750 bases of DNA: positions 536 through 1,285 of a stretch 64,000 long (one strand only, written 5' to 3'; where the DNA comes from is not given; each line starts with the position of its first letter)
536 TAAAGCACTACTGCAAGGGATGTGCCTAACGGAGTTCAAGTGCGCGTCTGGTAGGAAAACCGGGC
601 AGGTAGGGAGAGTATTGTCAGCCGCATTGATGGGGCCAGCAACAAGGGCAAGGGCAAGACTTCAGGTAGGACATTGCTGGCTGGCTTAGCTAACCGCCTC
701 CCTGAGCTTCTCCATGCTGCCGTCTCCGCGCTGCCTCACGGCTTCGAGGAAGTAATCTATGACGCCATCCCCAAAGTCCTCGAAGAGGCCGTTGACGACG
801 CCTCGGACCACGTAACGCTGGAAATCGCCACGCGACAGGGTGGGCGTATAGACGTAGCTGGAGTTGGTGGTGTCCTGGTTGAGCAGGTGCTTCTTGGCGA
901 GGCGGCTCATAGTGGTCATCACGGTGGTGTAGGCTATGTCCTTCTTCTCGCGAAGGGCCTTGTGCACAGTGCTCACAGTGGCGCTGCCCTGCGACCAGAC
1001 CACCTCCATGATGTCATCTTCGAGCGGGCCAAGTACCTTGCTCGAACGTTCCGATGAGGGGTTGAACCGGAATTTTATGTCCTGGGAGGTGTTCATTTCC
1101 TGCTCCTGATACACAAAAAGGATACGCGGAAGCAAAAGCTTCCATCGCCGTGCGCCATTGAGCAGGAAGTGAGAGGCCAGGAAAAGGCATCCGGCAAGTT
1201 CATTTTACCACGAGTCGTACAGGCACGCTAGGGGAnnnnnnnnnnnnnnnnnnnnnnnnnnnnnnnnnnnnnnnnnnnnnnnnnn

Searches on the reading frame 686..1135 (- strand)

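Call 62: search_protein_families(library=pfam, proteins=[window:686-1135:-], max_evalue=0.00001)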
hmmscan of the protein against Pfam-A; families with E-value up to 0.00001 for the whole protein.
window:686-1135:- (149 aa): 1 family
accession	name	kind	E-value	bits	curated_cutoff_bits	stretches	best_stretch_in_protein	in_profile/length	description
PF03965.22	Penicillinase_R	-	3.3e-25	89.1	22.6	1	35-145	1-110/115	Penicillinase repressor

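Call 73: search_protein_families(library=ncbifam, proteins=[window:686-1135:-], max_evalue=0.00001)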
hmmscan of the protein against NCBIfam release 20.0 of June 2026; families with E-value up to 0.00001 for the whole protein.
window:686-1135:- (149 aa): 3 families
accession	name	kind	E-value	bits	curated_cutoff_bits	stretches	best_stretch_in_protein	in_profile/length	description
TIGR02698.1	CopY_TcrY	equivalog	1.3e-13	51.4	121.95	1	39-119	6-86/130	CopY/TcrY family copper transport repressor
NF012168.1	BlaI_of_BCL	exception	3.1e-10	40.1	180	1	39-130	10-101/121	penicillinase repressor BlaI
NF000186.1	BlaI_of_MRSA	exception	7.4e-06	26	250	1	39-119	12-92/126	penicillinase repressor BlaI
